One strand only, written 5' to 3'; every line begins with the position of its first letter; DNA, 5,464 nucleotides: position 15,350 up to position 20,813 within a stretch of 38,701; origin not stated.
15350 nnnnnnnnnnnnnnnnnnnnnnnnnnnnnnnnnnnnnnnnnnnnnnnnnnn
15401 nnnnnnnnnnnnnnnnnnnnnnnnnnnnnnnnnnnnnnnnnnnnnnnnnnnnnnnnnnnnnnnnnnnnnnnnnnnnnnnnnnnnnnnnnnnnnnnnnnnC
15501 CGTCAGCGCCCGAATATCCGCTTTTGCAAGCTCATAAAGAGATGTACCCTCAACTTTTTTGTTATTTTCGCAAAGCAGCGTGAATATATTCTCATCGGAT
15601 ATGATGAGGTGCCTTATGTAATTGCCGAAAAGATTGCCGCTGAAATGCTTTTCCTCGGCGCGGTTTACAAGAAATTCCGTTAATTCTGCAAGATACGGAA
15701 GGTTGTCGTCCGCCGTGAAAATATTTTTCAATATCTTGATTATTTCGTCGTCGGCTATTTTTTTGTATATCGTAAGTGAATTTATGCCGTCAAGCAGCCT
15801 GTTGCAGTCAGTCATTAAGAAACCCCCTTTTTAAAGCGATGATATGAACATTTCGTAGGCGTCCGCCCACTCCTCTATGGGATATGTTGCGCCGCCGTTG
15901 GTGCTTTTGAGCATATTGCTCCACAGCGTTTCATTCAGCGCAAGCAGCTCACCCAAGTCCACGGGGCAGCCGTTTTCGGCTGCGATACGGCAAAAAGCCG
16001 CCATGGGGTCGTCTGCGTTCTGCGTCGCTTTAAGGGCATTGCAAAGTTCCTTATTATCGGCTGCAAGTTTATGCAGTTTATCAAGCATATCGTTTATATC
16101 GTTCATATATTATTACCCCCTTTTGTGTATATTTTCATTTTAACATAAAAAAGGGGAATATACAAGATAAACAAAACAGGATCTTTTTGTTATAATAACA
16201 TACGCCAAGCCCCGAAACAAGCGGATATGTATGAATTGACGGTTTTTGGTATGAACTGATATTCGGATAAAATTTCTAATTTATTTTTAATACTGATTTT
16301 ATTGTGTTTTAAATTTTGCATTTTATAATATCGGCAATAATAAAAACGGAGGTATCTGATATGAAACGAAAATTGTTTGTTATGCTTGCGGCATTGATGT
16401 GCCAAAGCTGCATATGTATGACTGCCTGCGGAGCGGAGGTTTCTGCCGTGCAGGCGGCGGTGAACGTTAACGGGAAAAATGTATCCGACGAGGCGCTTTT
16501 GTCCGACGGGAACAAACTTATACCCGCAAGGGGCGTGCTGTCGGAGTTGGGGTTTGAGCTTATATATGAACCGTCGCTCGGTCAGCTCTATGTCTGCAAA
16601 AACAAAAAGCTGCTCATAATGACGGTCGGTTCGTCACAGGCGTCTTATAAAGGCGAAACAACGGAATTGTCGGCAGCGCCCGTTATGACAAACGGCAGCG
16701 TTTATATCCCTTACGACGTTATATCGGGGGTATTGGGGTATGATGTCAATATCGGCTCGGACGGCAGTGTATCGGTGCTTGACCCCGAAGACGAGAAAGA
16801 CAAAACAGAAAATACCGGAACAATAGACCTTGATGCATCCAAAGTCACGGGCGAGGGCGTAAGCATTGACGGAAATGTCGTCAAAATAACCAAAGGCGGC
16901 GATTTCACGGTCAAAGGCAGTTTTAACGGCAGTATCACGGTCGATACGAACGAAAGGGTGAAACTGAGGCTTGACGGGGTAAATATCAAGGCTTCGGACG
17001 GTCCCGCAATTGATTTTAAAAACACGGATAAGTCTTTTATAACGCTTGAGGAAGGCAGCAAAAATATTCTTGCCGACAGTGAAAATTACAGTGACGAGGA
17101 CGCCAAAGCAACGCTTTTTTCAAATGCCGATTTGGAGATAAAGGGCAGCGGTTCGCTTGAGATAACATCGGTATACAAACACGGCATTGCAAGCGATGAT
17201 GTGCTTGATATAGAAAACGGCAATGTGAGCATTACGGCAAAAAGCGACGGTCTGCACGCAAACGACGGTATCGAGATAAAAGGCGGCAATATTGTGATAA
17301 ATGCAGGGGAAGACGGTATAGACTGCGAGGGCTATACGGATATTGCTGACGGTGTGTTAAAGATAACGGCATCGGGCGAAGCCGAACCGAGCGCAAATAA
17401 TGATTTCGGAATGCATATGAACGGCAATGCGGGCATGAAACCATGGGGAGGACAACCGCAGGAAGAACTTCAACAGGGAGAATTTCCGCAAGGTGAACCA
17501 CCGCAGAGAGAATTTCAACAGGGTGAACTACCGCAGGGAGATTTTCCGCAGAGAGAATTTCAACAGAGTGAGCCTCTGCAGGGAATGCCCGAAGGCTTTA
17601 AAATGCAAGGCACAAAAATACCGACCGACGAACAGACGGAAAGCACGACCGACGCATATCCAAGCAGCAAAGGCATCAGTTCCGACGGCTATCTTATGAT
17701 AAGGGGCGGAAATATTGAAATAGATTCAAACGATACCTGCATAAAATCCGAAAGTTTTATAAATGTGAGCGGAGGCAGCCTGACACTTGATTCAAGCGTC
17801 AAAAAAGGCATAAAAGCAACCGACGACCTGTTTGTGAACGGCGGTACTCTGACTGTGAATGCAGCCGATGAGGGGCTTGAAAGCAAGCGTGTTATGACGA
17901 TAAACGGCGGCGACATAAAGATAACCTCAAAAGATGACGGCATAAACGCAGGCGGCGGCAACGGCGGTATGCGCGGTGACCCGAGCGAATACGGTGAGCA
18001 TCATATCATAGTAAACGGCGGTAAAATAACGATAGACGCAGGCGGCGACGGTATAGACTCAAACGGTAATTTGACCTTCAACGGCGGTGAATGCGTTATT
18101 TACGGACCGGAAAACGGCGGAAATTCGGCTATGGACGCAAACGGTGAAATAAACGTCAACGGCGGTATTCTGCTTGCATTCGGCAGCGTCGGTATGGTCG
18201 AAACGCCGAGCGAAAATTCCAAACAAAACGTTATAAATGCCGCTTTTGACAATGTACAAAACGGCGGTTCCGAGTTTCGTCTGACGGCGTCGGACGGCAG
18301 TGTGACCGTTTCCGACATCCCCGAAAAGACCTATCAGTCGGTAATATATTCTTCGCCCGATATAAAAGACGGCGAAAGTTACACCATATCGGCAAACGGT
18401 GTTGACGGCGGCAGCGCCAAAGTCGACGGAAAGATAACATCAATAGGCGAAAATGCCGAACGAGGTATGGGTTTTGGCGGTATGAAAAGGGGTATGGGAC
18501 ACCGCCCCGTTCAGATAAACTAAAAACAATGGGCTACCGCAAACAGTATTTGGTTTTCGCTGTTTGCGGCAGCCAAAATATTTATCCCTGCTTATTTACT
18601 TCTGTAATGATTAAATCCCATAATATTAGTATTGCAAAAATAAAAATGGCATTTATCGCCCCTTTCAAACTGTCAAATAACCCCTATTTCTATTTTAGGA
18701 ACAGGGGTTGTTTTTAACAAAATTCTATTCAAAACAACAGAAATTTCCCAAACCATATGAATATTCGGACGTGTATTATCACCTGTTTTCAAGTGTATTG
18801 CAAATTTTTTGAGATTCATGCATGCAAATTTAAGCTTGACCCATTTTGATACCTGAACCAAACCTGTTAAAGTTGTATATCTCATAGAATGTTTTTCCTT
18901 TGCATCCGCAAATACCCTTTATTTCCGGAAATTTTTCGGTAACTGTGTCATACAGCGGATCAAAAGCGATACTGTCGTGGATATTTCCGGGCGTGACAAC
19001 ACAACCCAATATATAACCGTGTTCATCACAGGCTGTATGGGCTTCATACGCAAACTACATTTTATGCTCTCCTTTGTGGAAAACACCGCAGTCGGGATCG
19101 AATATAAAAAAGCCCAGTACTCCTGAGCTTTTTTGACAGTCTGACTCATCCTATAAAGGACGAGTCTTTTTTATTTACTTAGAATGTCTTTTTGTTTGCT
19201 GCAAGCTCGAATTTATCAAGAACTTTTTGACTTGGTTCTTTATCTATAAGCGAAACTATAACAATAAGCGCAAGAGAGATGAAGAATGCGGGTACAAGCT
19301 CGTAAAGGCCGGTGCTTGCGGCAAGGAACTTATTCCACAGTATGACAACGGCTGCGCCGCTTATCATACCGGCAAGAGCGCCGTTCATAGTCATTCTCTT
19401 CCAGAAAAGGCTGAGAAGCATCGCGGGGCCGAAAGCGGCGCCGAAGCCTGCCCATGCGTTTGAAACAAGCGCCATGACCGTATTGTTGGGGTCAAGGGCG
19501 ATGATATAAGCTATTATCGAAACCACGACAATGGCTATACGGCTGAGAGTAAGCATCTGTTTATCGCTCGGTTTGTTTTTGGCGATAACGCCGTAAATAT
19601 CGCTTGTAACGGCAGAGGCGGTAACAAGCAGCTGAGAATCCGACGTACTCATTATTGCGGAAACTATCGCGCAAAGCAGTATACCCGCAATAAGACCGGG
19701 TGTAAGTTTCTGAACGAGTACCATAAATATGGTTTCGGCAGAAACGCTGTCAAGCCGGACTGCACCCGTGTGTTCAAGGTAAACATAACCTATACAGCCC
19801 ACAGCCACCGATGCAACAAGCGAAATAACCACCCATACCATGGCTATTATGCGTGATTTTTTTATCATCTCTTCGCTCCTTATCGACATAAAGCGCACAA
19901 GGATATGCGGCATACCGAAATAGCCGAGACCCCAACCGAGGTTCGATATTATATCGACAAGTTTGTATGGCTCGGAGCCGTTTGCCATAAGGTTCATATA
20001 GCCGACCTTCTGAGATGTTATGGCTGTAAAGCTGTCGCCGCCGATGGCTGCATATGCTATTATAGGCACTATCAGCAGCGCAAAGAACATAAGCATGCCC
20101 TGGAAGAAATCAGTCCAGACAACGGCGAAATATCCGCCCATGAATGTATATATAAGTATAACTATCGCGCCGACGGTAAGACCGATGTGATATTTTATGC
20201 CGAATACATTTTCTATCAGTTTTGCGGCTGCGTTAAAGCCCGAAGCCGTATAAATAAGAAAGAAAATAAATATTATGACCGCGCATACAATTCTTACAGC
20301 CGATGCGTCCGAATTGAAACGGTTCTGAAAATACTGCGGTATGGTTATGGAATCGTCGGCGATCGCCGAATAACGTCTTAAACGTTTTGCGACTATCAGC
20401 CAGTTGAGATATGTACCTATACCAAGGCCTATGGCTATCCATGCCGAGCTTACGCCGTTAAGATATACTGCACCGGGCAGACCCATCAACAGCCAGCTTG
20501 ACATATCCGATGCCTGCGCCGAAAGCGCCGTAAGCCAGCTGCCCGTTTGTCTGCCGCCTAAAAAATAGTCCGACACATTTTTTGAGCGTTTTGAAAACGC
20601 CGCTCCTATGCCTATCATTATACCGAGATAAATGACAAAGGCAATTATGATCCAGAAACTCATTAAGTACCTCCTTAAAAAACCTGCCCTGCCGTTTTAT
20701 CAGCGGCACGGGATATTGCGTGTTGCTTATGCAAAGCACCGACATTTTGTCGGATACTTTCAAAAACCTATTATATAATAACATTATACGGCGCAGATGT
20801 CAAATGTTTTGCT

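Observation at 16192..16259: LytTR-box-like direct repeats directly upstream of a promoter that drives the operon encoding the LytTR regulator itself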

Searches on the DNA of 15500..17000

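Call 7: search_rna_families(source=window, start=15500, end=17000, threshold=evalue, max_evalue=1)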
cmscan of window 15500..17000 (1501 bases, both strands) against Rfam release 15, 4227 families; matches with E-value up to 1: 0.
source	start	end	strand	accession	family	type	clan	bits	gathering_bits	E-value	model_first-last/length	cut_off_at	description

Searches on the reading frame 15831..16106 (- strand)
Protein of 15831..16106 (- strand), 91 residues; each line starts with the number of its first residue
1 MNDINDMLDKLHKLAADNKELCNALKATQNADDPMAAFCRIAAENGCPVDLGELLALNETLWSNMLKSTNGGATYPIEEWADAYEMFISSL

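Call 5: search_protein_families(library=pfam, proteins=[window:15831-16106:-], max_evalue=0.01)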
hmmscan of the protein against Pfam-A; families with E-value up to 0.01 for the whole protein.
window:15831-16106:- (91 aa): 0 families

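Call 14: search_protein_families(library=ncbifam, proteins=[window:15831-16106:-], max_evalue=10)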
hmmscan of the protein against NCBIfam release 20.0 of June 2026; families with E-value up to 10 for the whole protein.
window:15831-16106:- (91 aa): 0 families

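Call 26: find_homologous_proteins(query=window:15831-16106:-, max_evalue=0.001)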
Query window:15831-16106:- (91 aa): 66 proteins with E <= 0.001 among 66 candidates.
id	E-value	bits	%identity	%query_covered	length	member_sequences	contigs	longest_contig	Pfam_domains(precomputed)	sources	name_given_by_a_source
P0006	1.5e-54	200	100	100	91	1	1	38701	-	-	-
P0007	1.9e-41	158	79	100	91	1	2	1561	-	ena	-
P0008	8.3e-40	153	78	100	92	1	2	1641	-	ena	-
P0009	2.0e-38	148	77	99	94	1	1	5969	-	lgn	-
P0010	1.3e-37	146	76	99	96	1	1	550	-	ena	-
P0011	3.3e-37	144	74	100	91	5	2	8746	-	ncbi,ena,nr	ncbi:MAG: hypothetical protein IJR45_02365 [Firmicutes bacterium]|nr:hypothetical protein [Bacillota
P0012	4.7e-37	144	71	100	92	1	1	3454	-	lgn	-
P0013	8.3e-36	140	70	100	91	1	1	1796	-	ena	-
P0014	6.9e-33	130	67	100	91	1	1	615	-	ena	-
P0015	1.0e-32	130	71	82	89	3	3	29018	-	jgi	jgi:hypothetical protein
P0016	1.8e-32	129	68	97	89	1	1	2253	-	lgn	-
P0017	9.4e-32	127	67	97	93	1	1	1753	-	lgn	-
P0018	1.5e-31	126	67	97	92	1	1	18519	-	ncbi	-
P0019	2.0e-31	126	66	97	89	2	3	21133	-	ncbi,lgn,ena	-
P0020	2.6e-31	125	66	100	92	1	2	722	-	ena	-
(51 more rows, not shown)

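Call 28: find_encoding_contigs(protein=P0009, flank=6000, max_places=3)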
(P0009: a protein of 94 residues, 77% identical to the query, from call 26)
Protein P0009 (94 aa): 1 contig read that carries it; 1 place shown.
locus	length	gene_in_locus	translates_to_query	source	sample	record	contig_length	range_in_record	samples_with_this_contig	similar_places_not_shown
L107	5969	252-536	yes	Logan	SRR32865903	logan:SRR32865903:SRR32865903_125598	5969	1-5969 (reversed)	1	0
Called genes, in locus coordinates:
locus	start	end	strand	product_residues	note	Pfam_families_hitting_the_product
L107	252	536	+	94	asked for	-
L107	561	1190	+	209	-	PF13189:Cytidylate_kin2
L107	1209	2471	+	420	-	PF05673:DUF815, PF20720:nSTAND3 (weak)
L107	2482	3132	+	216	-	PF01791:DeoC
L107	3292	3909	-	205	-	PF00512:HisKA, PF02518:HATPase_c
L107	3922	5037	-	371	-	PF01476:LysM (weak)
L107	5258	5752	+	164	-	PF06866:DUF1256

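Call 29: find_encoding_contigs(protein=P0011, flank=8000, max_places=3)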
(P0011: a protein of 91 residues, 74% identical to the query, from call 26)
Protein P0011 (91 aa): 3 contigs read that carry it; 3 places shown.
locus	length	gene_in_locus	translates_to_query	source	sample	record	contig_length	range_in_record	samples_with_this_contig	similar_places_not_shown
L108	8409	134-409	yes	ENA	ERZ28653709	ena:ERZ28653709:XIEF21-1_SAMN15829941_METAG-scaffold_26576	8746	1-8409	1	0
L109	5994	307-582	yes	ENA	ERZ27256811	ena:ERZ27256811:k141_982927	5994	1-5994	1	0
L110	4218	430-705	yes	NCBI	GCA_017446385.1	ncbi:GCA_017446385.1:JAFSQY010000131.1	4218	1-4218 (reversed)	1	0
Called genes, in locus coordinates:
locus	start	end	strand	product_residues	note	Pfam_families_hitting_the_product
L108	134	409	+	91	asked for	-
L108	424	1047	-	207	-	PF00009:GTP_EFTU (faint), PF00350:Dynamin_N (faint), PF01926:MMR_HSR1, PF02421:FeoB_N, PF03193:RsgA_GTPase (faint), PF04548:AIG1 (faint)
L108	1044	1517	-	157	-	-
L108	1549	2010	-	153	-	-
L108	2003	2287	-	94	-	PF05402:PqqD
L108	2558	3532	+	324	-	PF00365:PFK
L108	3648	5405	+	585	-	PF00224:PK, PF03328:HpcH_HpaI (weak), PF02887:PK_C, PF00391:PEP-utilizers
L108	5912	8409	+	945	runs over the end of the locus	?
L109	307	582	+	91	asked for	-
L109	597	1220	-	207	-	PF00009:GTP_EFTU (faint), PF00350:Dynamin_N (faint), PF01926:MMR_HSR1, PF02421:FeoB_N, PF03193:RsgA_GTPase (faint), PF04548:AIG1 (faint)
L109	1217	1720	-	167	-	-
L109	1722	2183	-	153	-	-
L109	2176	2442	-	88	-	PF05402:PqqD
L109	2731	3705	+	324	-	PF00365:PFK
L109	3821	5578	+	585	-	PF00224:PK, PF03328:HpcH_HpaI (weak), PF02887:PK_C, PF00391:PEP-utilizers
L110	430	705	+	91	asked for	-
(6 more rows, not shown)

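Call 32: find_encoding_contigs(protein=P0007, flank=3000, max_places=3)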
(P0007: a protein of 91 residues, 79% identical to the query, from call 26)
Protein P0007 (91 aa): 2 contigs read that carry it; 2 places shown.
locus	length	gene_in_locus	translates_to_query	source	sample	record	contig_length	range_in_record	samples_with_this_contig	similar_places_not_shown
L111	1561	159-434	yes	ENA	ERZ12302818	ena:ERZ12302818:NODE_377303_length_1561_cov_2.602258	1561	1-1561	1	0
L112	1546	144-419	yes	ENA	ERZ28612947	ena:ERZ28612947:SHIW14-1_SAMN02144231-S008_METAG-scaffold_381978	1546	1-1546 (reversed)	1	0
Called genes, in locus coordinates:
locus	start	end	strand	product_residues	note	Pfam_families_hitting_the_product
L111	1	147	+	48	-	?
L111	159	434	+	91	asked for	-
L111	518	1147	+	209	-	PF13189:Cytidylate_kin2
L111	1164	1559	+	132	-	?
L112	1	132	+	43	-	?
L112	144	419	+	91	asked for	-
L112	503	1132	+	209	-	PF13189:Cytidylate_kin2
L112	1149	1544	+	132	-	?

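Call 33: find_encoding_contigs(protein=P0008, flank=3000, max_places=3)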
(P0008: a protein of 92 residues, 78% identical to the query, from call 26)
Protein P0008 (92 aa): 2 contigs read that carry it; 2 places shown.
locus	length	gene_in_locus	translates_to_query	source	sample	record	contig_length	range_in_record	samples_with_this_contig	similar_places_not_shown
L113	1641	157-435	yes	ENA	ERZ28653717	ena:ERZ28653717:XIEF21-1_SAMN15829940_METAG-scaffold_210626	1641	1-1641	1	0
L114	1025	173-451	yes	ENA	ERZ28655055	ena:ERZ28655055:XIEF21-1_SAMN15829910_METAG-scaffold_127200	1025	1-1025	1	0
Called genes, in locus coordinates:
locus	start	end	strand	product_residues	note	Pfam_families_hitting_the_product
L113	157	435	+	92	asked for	-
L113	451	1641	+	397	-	?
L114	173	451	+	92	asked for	-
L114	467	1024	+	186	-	?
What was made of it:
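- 15831..16106 (-): 91-aa Nif11-domain small protein with the invariant C-terminal motif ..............W. It is the first gene of the inserted cassette. It lies at other loci in relatives (calls 28, 29, 32, 33).
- The gene is unlinked to the regulator and kinase in all relatives examined (calls 28, 29, 32, 33).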

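Call 53: search_protein_families(library=pfam, alignment_id=A2, max_evalue=1)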
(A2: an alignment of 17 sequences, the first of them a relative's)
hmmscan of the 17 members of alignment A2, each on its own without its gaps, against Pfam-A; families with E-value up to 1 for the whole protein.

A. member 1, P0006 (91 aa): 2 families
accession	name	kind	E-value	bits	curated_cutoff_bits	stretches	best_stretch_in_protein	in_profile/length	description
PF09736.14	Bud13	-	0.092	13.5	27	1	15-40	66-91/144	Pre-mRNA-splicing factor of RES complex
PF05812.17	Herpes_BLRF2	-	0.22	12.1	25.8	1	3-33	3-33/119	Herpesvirus BLRF2 protein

B. families by the number of members that match (of 17 scanned): 9 families
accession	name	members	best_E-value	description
PF07862.16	Nif11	13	9e-07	Nif11 domain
PF05812.17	Herpes_BLRF2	3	0.054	Herpesvirus BLRF2 protein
PF13236.11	CLU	2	0.011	Clustered mitochondria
PF09736.14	Bud13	2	0.086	Pre-mRNA-splicing factor of RES complex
PF03599.22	CdhD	1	0.024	CO dehydrogenase/acetyl-CoA synthase delta subunit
PF06050.19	HGD-D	1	0.043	2-hydroxyglutaryl-CoA dehydratase, D-component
PF08032.17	SpoU_sub_bind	1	0.2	RNA 2'-O ribose methyltransferase substrate binding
PF11020.14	DUF2610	1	0.28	Domain of unknown function (DUF2610)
PF21154.2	RPN7_PSMD6_C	1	0.61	26S proteasome regulatory subunit RPN7/PSMD6 C-terminal helix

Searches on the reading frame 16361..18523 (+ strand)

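Call 5: search_protein_families(library=pfam, proteins=[window:16361-18523:+], max_evalue=0.01)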
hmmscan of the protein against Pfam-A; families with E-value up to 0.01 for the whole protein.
window:16361-18523:+ (720 aa): 2 families
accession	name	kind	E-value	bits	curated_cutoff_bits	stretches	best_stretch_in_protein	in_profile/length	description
PF14262.12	Cthe_2159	-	1.2e-74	251.4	25.8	2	170-478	1-258/262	Carbohydrate-binding domain-containing protein Cthe_2159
PF07833.16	Cu_amine_oxidN1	-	2.2e-17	63.4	24.2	1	36-132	2-100/108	Copper amine oxidase N-terminal domain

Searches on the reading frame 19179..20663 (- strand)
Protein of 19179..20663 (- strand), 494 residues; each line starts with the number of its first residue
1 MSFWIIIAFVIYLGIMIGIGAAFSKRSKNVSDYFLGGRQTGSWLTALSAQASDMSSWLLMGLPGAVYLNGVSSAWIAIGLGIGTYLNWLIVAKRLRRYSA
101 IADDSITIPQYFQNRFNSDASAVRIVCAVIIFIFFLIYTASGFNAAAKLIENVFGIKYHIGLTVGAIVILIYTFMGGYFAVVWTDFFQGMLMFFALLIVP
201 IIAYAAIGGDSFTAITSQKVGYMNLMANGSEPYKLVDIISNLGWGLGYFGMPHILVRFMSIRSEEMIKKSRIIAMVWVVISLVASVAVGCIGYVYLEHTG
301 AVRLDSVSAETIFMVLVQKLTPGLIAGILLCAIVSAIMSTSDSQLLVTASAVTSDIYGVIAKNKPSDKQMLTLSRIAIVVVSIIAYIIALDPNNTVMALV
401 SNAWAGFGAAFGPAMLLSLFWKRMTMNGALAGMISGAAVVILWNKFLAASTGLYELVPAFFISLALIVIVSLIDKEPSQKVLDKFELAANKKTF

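Call 45: search_protein_families(library=pfam, proteins=[window:19179-20663:-], max_evalue=0.0001)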
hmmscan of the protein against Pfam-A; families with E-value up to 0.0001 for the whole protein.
window:19179-20663:- (494 aa): 1 family
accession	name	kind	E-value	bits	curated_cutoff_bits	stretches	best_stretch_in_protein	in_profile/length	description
PF00474.23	SSF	-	1.1e-97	327.9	22.8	1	33-436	1-406/406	Sodium:solute symporter family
